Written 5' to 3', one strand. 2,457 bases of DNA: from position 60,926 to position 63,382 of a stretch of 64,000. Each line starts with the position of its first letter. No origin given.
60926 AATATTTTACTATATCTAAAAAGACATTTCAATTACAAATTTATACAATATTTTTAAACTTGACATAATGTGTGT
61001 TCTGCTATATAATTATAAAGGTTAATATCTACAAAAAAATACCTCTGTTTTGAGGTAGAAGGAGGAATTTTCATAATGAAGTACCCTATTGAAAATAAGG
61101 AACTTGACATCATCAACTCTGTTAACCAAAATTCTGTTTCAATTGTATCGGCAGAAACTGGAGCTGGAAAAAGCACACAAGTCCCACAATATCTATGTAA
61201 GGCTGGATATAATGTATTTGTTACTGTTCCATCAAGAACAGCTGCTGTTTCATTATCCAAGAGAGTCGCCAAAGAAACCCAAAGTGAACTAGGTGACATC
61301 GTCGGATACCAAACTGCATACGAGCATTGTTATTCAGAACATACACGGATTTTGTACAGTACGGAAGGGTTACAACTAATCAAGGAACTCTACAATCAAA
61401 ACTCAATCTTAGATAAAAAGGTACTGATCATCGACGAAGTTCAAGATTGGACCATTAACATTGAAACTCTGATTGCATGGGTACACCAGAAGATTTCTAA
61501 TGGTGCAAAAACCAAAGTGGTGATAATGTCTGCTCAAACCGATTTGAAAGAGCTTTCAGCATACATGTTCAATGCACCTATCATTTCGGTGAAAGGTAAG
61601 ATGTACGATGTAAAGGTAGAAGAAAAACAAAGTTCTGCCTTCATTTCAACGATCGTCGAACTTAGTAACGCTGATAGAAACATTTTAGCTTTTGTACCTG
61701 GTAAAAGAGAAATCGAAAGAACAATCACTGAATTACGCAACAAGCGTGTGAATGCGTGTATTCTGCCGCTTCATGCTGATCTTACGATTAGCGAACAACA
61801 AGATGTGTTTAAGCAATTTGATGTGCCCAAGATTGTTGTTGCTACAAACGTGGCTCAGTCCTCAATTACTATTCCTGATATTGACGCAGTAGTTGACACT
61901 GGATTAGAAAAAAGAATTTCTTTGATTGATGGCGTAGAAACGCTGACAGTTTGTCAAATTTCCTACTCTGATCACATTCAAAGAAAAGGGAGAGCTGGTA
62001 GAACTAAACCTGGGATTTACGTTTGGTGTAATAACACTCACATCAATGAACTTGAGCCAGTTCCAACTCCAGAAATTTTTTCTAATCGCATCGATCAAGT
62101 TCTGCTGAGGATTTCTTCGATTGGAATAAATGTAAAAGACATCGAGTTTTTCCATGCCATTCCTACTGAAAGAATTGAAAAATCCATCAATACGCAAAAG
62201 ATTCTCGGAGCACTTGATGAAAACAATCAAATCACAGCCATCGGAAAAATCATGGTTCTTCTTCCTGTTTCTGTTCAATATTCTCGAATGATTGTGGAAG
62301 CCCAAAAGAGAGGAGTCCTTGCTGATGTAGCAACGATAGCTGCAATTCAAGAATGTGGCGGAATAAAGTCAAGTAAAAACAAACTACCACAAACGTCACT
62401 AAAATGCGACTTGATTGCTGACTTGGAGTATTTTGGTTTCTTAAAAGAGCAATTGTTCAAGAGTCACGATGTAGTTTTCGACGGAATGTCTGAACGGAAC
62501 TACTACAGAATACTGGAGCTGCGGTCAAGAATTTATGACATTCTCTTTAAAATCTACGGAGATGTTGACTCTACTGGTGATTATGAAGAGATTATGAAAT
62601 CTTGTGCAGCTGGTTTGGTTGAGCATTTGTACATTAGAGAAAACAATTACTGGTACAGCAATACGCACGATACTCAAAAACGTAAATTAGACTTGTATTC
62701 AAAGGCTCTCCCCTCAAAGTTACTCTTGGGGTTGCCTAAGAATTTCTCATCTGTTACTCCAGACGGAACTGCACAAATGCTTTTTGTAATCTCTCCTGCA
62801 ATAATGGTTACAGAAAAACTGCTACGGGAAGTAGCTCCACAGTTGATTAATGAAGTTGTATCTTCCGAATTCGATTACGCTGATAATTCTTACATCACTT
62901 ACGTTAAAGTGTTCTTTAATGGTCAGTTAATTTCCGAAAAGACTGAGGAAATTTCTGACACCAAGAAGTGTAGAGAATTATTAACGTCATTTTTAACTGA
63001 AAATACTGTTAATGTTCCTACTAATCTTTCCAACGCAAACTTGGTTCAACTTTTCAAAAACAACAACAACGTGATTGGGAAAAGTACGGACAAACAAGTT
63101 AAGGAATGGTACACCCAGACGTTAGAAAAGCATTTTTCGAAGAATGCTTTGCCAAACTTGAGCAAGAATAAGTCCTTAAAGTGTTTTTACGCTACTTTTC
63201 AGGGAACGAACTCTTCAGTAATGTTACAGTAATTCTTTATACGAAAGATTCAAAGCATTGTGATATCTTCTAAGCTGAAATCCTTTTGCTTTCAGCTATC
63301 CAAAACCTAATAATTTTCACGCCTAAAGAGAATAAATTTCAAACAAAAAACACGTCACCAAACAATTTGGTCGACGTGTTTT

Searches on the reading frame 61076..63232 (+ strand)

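Call 74: search_protein_families(library=pfam, proteins=[window:61076-63232:+], max_evalue=0.01)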
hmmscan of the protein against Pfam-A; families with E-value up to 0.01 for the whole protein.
window:61076-63232:+ (718 aa): 7 families
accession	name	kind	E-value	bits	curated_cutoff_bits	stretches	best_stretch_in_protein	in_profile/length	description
PF00271.37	Helicase_C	-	9.2e-17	61.7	23.5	1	194-310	10-109/110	Helicase conserved C-terminal domain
PF13401.12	AAA_22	-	5.1e-07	30.5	27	1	19-151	5-121/130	AAA domain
PF00270.35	DEAD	-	2.1e-06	28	26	1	12-153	7-158/167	DEAD/DEAH box helicase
PF04408.29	HA2_N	-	1e-05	25.9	21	1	376-398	7-29/29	Helicase associated domain (HA2), winged-helix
PF13245.12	AAA_19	-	6.2e-05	23.6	25.1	1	12-137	4-115/134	AAA domain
PF13604.12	AAA_30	-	0.0018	18.5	27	1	18-122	17-97/191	AAA domain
PF21010.2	HA2_C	-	0.0085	17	21.3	0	400-426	2-30/77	Helicase associated domain (HA2), ratchet-like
